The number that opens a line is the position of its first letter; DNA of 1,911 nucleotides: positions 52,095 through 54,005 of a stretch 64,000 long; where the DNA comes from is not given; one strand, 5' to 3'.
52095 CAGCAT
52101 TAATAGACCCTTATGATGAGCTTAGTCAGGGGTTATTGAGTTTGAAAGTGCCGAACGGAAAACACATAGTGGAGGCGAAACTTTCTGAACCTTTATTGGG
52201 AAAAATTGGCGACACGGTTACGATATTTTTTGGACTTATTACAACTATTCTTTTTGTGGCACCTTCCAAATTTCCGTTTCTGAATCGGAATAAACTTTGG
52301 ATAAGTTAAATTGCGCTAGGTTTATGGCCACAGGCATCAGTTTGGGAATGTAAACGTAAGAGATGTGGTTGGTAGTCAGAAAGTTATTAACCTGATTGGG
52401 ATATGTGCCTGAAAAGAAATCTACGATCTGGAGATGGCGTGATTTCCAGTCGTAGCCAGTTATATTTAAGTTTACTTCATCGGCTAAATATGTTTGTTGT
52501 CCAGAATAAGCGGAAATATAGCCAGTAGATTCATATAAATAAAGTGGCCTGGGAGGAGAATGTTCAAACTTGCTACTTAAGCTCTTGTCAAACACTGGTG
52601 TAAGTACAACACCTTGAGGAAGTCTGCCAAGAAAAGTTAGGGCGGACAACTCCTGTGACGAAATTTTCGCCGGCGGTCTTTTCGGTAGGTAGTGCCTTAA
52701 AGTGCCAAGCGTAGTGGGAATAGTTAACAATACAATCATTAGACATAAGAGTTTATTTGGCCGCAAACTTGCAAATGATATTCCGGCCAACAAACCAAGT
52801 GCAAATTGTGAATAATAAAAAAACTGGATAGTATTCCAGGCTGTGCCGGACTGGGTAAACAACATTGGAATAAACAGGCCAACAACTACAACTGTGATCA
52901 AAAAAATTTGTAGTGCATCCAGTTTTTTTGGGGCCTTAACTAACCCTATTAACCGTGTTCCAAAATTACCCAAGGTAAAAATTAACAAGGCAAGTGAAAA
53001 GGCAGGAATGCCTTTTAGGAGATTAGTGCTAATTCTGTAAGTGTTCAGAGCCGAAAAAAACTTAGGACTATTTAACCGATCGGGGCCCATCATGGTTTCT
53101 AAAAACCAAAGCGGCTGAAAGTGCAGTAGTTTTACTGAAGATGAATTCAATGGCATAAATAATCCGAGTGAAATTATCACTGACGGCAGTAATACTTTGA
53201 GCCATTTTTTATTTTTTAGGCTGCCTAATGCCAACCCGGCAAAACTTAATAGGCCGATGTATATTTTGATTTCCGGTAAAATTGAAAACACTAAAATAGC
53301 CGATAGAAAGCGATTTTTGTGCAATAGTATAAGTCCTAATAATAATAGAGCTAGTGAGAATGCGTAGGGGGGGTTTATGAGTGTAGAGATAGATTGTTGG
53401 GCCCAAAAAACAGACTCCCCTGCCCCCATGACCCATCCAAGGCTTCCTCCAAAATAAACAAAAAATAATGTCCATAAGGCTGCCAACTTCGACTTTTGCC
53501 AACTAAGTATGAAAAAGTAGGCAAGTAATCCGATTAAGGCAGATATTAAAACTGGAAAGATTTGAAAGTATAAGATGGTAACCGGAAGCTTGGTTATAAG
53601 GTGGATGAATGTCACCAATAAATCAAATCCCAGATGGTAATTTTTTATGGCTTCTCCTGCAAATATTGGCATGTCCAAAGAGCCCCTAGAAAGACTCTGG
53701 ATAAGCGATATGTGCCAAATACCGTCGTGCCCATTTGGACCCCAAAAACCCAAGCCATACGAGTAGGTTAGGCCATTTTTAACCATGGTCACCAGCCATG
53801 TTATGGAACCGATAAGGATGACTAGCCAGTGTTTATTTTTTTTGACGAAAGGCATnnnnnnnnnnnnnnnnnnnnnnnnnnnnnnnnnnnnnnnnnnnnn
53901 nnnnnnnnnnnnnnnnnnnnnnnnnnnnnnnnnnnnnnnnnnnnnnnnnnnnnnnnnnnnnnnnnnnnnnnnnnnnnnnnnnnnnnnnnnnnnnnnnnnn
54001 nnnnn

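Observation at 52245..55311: Wzx flippase with an adjacent large membrane protein: a Wzx/Wzy-type branch coexisting with the lipid-P-monosaccharide/GT-C branch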

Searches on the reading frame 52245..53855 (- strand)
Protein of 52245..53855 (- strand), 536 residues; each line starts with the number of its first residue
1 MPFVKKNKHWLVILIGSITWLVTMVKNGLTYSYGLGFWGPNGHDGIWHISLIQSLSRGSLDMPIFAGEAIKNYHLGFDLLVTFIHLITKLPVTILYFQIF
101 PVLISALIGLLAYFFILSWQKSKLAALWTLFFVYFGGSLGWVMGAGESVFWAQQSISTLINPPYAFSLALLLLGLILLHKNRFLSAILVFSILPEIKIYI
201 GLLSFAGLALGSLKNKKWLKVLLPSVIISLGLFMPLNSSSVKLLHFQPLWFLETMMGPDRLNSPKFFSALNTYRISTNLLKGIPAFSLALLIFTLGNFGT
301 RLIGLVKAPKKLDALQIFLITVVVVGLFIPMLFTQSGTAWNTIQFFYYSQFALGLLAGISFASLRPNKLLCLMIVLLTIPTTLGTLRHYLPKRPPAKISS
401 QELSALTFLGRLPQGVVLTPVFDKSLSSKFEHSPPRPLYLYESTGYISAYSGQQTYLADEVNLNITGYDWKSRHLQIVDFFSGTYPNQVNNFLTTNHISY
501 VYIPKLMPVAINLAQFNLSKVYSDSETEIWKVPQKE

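Call 4: search_protein_families(library=pfam, proteins=[window:52245-53855:-], max_evalue=0.1)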
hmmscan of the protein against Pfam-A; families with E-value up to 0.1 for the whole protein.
window:52245-53855:- (536 aa): 0 families

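Call 5: find_homologous_proteins(query=window:52245-53855:-, max_evalue=0.001)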
Query window:52245-53855:- (536 aa): 1319 proteins with E <= 0.001 among 8000 candidates; the best 120 are listed.
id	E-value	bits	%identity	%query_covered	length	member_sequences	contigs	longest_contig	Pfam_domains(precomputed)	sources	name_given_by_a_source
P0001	0.0e+0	1183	100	100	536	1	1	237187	-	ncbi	-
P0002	5.9e-176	605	54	98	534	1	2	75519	-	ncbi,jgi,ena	-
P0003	1.4e-175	603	52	99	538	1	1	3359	-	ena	-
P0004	2.4e-175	603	55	99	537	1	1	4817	-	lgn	-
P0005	6.6e-175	601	53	99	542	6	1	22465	-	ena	-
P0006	6.2e-174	598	53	97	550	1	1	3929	-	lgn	-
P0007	1.7e-173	597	51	100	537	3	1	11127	-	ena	-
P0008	3.2e-172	592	52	99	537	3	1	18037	-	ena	-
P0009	5.5e-171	588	53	99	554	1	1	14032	-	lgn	-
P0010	1.3e-170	587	51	99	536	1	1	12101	-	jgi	jgi:hypothetical protein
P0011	3.3e-170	586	51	99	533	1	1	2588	-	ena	-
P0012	1.6e-169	583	51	99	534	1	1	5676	-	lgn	-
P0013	4.9e-169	582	53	99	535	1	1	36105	-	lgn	-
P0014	1.2e-168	581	50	98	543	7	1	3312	-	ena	-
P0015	2.5e-168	580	52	99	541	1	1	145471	-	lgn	-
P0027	1.3e-165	571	49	99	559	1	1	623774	-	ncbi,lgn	-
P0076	4.7e-159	549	50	97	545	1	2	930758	-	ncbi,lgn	-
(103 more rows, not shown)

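Call 6: search_solved_structures(query=window:52245-53855:-, max_evalue=10)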
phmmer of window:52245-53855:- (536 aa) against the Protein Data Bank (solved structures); distinct sequences matched with E-value up to 10: 5.
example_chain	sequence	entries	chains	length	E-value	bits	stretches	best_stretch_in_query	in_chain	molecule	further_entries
8cx0_B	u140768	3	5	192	0.58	12.2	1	129-226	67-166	Virion infectivity factor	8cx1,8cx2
4n9f_b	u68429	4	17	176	0.95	11.5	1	129-226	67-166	Virion infectivity factor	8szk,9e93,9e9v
8fvi_1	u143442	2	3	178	0.97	11.5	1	129-226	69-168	Virion infectivity factor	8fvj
8e40_B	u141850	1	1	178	0.97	11.5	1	129-226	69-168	Virion infectivity factor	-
3mtq_A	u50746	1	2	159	1.2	11.2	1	447-527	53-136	putative phosphoenolpyruvate-dependent sugar phosphotransferase system (PTS) permease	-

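Call 7: search_protein_families(library=ncbifam, proteins=[window:52245-53855:-], max_evalue=1)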
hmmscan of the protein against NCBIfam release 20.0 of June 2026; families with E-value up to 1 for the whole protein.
window:52245-53855:- (536 aa): 1 family
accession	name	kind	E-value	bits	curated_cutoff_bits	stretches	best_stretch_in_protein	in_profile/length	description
NF007131.0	PRK09577.1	equivalog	0.083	10.5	1768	1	306-364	431-482/1045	multidrug efflux RND transporter permease subunit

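Call 10: search_solved_structures(query=A1, max_evalue=10, show_alignments=2)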
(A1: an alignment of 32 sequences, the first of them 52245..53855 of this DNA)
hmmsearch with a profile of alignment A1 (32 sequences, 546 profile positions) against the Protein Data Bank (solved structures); distinct sequences matched with E-value up to 10: 0.

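Call 19: find_encoding_contigs(protein=P0001, flank=10000, max_places=3)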
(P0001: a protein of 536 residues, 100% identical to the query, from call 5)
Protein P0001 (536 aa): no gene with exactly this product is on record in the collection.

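Call 20: predict_structure(alignment_id=A1)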
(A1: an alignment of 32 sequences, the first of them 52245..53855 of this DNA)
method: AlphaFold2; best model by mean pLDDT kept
length: 536 residues; sequences in the alignment: 32
mean_pLDDT: 86.8   pTM: 0.89
mean pLDDT of the five models: 86.8, 85.6, 84.9, 84.2, 84.2
residues with pLDDT >= 90: 284; 70-90: 195; 50-70: 49; < 50: 8
segments of 3 or more residues with pLDDT < 50: 63-70
pLDDT, mean of each block of 10 residues (from residue 1): 81 87 84 87 81 83 47 78 96 92 92 97 96 83 62 56 92 98 98 92 97 98 97 75 79 78 86 92 93 87 83 96 92 78 86 95 93 91 81 90 96 93 91 90 88 85 67 90 83 92 90 90 97 80
secondary structure, 60 per line:
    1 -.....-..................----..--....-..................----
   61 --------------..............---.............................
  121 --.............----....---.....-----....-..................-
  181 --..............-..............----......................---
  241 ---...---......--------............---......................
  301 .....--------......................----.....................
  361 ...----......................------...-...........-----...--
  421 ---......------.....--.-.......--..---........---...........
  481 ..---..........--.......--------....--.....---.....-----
elements in order: H2-6 H8-25 E34-37 H39-56 H75-88 H92-120 H123-135 H140-143 H147-151 H157-160 H162-179 H183-196 H198-211 H216-237 E244-246 H250-255 H264-275 H279-305 H314-332 E333-335 H340-363 H368-389 E396-398 H400-410 E416-418 H424-429 H445-451 H460-466 H470-482 H486-495 E498-504 H513-516 E519-523 E527-531

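Call 21: find_encoding_contigs(protein=P0027, flank=8000, max_places=2)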
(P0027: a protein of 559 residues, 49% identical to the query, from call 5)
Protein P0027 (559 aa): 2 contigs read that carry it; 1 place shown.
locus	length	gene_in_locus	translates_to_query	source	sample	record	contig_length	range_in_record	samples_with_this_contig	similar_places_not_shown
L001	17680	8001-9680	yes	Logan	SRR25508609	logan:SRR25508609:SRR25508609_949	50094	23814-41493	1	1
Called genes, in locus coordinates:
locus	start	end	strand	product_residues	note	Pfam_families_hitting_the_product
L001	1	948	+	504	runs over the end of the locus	PF13231:PMT_2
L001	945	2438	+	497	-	PF13231:PMT_2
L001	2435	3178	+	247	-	PF00535:Glycos_transf_2, PF10111:Glyco_tranf_2_2, PF13641:Glyco_tranf_2_3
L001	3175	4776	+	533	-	PF02366:PMT, PF13231:PMT_2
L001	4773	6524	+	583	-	PF10131:PTPS_related (faint)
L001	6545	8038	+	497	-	PF01943:Polysacc_synt, PF13440:Polysacc_synt_3, PF03023:MurJ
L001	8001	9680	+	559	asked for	-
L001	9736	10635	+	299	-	PF00535:Glycos_transf_2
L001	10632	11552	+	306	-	PF00535:Glycos_transf_2, PF13641:Glyco_tranf_2_3, PF10111:Glyco_tranf_2_2 (weak), PF13632:Glyco_trans_2_3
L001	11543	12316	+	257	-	PF00535:Glycos_transf_2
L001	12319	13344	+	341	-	PF13439:Glyco_transf_4 (faint), PF00534:Glycos_transf_1, PF13692:Glyco_trans_1_4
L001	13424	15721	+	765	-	PF09586:YfhO, PF24677:DUF7657 (weak), PF09586:YfhO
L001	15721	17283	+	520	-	-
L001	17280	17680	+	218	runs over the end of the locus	PF01209:Ubie_methyltran, PF08003:Methyltransf_9 (weak), PF01728:FtsJ, PF13489:Methyltransf_23, PF13847:Methyltransf_31, PF08241:Methyltransf_11, PF08242:Methyltransf_12, PF13649:Methyltransf_25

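Call 22: find_encoding_contigs(protein=P0076, flank=8000, max_places=2)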
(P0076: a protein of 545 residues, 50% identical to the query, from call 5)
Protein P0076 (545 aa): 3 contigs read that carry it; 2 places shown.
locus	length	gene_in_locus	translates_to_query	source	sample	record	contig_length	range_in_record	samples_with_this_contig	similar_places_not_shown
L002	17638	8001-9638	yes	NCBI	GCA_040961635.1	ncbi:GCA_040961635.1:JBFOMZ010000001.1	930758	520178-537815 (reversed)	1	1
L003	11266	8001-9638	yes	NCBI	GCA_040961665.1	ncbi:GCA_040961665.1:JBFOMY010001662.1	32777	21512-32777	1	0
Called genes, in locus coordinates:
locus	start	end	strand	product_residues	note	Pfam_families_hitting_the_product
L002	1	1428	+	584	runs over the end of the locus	PF02366:PMT (weak)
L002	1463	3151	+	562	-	PF10131:PTPS_related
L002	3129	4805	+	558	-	-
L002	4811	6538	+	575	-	PF09586:YfhO, PF10131:PTPS_related (faint)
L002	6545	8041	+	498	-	PF01943:Polysacc_synt, PF13440:Polysacc_synt_3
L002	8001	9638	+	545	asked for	-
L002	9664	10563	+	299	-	PF00535:Glycos_transf_2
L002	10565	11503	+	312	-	PF00535:Glycos_transf_2, PF13641:Glyco_tranf_2_3, PF13632:Glyco_trans_2_3 (weak)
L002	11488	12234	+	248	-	-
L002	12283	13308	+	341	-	PF00534:Glycos_transf_1, PF13692:Glyco_trans_1_4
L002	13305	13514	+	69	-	-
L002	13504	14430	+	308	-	PF00535:Glycos_transf_2, PF10111:Glyco_tranf_2_2 (faint), PF13641:Glyco_tranf_2_3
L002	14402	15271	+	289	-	PF00535:Glycos_transf_2, PF10111:Glyco_tranf_2_2 (faint), PF13641:Glyco_tranf_2_3, PF13632:Glyco_trans_2_3 (weak)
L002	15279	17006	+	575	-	PF13231:PMT_2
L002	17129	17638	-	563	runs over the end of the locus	PF02366:PMT (weak), PF13231:PMT_2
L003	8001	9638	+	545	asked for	-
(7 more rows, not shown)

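Call 24: search_protein_representatives(alignment_id=A1)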
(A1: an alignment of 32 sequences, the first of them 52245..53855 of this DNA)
Query: 32 sequences, 546 profile positions. Proteins with E-value up to 0.001 (for the whole library): 1520; up to 1e-10: 1238; up to 1e-30: 750. The best 150 are listed.
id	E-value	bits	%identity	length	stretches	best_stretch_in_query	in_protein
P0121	3.8e-249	844.5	-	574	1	5-545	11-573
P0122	2.4e-244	828.6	-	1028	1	5-546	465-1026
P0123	3.6e-229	778.5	-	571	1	6-545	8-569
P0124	6.3e-221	751.3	-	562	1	6-545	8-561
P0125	4.0e-206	702.5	-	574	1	6-545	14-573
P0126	1.0e-196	671.4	-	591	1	8-545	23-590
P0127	3.8e-196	669.5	-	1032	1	7-545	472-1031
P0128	1.1e-194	664.7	-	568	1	5-545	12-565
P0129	1.6e-190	651.0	-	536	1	5-542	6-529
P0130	3.3e-190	649.9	-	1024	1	5-545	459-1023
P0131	1.0e-185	635.1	-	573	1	6-542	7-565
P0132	2.2e-180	617.5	-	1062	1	9-545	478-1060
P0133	4.2e-180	616.6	-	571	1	6-545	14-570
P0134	1.8e-177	607.9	-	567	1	8-545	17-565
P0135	8.4e-177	605.7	-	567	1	8-545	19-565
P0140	7.6e-162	556.3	-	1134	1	5-545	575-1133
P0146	4.9e-154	530.6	-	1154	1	10-545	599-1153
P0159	9.2e-143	493.3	-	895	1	8-545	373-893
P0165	3.7e-135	468.2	-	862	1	11-545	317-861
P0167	1.4e-133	463.0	-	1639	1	9-545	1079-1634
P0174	8.4e-129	447.2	-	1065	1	10-545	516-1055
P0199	4.5e-116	405.2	-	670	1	10-546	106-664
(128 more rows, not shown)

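Call 27: search_protein_families(library=pfam, proteins=[P0122, P0127, P0140, P0146, P0159, P0165, P0167, P0174, P0199], max_evalue=0.001)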
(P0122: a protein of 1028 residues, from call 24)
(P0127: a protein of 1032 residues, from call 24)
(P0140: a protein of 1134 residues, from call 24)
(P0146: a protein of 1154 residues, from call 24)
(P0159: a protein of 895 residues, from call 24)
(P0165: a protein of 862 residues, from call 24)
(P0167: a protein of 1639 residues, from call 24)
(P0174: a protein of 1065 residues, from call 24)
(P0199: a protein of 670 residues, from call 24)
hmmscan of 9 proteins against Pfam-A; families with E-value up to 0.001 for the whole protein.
P0122 (1028 aa): 0 families

P0127 (1032 aa): 0 families

P0140 (1134 aa): 0 families

P0146 (1154 aa): 0 families

P0159 (895 aa): 0 families

P0165 (862 aa): 0 families

P0167 (1639 aa): 2 families
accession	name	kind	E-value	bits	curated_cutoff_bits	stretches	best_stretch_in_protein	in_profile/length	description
PF13440.11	Polysacc_synt_3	-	9.5e-55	186.3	23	1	50-333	2-283/293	Polysaccharide biosynthesis protein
PF01943.22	Polysacc_synt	-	3.6e-27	95.9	28.2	1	27-294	3-274/274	Polysaccharide biosynthesis protein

P0174 (1065 aa): 0 families

P0199 (670 aa): 0 families

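Call 35: find_related_loci(query=A1, collection=genome_contigs, flank=10000)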
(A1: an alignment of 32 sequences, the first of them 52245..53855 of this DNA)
Query A1 (536 aa) in genome_contigs; peptide patterns used: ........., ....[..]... (x = any residue, [..] = any of these).
453 stretches matched a pattern; 447 encode a relative of the query (tblastn E <= 1e-3); the best 80 are kept; 80 distinct loci.
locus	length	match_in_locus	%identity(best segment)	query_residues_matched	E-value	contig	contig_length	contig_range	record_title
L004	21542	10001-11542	51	3-534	2e-165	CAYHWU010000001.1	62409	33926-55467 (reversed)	MAG TPA_asm: uncultured Gammaproteobacteria bacterium isolate ERP119705_co16_325 genome assembly, contig: NODE_246_lengt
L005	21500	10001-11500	52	5-532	3e-162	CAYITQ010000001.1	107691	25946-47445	MAG TPA_asm: uncultured Gammaproteobacteria bacterium isolate ERP119705_co3_801 genome assembly, contig: NODE_100_length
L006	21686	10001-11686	46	1-532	6e-162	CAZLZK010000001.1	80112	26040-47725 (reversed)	MAG TPA_asm: uncultured Gammaproteobacteria bacterium isolate SRP269290_co1_809 genome assembly, contig: NODE_289_length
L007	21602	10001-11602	51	3-531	2e-161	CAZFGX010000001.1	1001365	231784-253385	MAG TPA_asm: uncultured Gammaproteobacteria bacterium isolate SRP342105_co1_501 genome assembly, contig: NODE_2_length_1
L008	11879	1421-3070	48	8-531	8e-161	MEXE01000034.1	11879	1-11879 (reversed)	MAG: Candidatus Amesbacteria bacterium RBG_19FT_COMBO_48_16 rbg_19ft_combo_scaffold_3745, whole genome shotgun sequence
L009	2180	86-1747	47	11-532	4e-173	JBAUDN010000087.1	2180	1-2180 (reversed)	MAG: Microgenomates group bacterium isolate MFD13099_ilm_asm_bin3 k127_352208, whole genome shotgun sequence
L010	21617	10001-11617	49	7-532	5e-160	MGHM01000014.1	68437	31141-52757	MAG: Candidatus Woesebacteria bacterium RIFCSPLOWO2_01_FULL_44_24b rifcsplowo2_01_scaffold_319, whole genome shotgun seq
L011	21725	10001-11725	49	1-532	9e-159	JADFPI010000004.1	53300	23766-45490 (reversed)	MAG: Patescibacteria group bacterium isolate B72T1L10 B72T1L10_NODE492, whole genome shotgun sequence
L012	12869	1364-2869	52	3-532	4e-158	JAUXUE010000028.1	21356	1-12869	MAG: Candidatus Amesbacteria bacterium isolate C13_metabat.bin.65 C13_k141_116317, whole genome shotgun sequence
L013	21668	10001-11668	47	10-531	3e-156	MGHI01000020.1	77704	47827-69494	MAG: Candidatus Woesebacteria bacterium RIFCSPLOWO2_01_FULL_39_61 rifcsplowo2_01_scaffold_229, whole genome shotgun sequ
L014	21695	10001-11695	51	11-532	6e-156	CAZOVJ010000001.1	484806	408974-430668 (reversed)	MAG TPA_asm: uncultured Gammaproteobacteria bacterium isolate SRP068000_co4_46 genome assembly, contig: NODE_3_length_48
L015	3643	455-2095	49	9-532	2e-162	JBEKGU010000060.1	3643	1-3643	MAG: Candidatus Microgenomates bacterium isolate SPRUCE 260 SPRUCE_260_60, whole genome shotgun sequence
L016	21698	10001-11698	47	1-530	9e-156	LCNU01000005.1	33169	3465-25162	MAG: Candidatus Amesbacteria bacterium GW2011_GWC1_47_15 UX86_C0005, whole genome shotgun sequence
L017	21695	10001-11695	48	1-532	8e-155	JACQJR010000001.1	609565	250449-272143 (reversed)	MAG: Candidatus Microgenomates bacterium isolate NC_groundwater_1156_Ag_S-0.1um_40_307 S_p1_S3_coassembly_k141_153347, w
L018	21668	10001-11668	49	3-532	4e-154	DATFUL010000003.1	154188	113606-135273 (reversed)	MAG TPA_asm: Patescibacteria group bacterium isolate SMAG_U9436 k141_2511072, whole genome shotgun sequence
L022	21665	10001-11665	48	11-532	1e-152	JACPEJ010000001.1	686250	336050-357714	MAG: Candidatus Blackburnbacteria bacterium isolate NC_groundwater_332_Ag_B-0.1um_41_18 GD18-4_B1_scaffold_152758, whole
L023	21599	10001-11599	47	13-532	8e-153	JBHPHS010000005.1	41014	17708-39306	Patescibacteria group bacterium isolate SAG AM-312-A20 AM-312-A20_NODE_5, whole genome shotgun sequence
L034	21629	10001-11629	47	20-532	2e-150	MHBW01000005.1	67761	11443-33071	MAG: Candidatus Blackburnbacteria bacterium RIFCSPHIGHO2_01_FULL_43_15b rifcsphigho2_01_scaffold_1474, whole genome shot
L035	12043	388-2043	45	11-531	3e-150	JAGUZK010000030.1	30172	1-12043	MAG: Candidatus Woesebacteria bacterium isolate DeMMO6_59 c_000000001932, whole genome shotgun sequence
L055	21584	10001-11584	49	1-532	1e-144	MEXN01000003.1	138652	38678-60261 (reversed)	MAG: Candidatus Amesbacteria bacterium RIFCSPLOWO2_01_FULL_48_25 rifcsplowo2_01_scaffold_246, whole genome shotgun seque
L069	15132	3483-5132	46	12-532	6e-141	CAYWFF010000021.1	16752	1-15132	MAG TPA_asm: uncultured Gammaproteobacteria bacterium isolate SRP193661_co1_213 genome assembly, contig: NODE_3546_lengt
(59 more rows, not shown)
